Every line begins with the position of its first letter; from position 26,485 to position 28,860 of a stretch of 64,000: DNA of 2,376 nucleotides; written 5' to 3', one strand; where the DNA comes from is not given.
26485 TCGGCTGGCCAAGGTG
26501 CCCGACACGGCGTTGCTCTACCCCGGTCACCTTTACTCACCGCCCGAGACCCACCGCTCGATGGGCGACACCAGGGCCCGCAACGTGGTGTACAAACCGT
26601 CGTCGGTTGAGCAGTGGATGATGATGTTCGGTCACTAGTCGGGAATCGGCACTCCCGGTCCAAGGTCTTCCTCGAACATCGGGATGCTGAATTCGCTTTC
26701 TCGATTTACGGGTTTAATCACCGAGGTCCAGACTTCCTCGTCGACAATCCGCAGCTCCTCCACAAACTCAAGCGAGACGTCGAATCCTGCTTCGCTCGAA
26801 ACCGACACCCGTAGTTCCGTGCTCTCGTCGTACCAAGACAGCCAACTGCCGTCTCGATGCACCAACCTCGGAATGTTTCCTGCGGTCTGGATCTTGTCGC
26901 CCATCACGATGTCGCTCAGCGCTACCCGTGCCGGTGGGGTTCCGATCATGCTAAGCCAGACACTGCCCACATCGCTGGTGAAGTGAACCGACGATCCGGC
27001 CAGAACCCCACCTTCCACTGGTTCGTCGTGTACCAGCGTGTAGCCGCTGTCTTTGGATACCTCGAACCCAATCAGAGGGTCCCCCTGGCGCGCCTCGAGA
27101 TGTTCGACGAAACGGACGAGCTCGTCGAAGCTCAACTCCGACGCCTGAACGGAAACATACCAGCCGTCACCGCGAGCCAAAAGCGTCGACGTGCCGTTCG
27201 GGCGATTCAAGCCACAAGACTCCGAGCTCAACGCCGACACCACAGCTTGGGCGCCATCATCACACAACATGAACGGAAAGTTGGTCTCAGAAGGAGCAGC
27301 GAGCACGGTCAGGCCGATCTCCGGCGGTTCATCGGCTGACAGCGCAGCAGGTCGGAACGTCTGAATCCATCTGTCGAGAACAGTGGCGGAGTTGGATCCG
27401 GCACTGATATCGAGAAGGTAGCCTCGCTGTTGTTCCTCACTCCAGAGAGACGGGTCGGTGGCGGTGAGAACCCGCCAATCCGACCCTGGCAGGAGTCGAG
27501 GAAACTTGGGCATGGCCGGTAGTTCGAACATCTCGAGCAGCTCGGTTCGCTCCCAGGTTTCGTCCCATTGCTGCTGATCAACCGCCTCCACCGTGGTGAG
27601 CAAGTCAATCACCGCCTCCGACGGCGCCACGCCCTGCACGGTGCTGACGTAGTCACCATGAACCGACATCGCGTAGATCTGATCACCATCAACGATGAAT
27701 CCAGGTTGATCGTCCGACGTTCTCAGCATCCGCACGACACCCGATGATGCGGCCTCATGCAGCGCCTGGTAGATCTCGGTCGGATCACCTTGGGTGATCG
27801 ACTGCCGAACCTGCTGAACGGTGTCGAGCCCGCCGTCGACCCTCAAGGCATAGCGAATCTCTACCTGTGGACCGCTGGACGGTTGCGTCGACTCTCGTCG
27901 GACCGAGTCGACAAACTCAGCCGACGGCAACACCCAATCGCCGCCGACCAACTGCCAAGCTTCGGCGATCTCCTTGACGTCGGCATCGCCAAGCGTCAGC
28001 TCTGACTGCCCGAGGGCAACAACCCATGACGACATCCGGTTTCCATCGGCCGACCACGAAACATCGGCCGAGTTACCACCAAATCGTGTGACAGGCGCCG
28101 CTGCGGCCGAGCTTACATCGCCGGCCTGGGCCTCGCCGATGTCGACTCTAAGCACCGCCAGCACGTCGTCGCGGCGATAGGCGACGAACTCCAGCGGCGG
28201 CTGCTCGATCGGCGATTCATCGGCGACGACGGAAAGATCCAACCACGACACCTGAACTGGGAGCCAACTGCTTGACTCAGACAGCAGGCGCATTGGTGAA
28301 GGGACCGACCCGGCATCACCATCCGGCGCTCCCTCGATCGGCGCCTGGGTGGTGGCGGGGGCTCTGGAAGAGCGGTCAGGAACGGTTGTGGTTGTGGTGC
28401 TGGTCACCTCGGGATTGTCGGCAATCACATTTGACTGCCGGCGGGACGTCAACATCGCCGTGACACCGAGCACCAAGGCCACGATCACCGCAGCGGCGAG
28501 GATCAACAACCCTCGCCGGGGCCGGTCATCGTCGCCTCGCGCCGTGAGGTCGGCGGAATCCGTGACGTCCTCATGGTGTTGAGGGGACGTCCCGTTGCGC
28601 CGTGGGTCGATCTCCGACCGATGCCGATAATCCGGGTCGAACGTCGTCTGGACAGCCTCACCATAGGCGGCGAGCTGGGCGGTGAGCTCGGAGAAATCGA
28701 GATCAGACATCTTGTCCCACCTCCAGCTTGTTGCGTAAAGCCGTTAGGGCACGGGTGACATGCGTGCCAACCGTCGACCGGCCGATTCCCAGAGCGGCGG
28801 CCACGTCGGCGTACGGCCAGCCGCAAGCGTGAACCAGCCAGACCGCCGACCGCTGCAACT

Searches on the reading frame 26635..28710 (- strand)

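Call 14: search_protein_families(library=pfam, proteins=[window:26635-28710:-], max_evalue=0.00001)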
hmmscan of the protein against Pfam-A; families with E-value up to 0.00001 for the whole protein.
window:26635-28710:- (691 aa): 0 families

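Call 67: search_protein_families(library=pfam, proteins=[window:26635-28710:-], max_evalue=1)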
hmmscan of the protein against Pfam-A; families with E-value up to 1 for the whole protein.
window:26635-28710:- (691 aa): 2 families
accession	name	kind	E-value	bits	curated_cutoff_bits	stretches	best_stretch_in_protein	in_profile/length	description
PF23922.1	DUF7261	-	0.06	14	27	1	65-125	3-63/169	Family of unknown function (DUF7261)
PF20377.3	DUF6672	-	0.2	11.9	24.3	1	65-109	6-49/152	Family of unknown function (DUF6672)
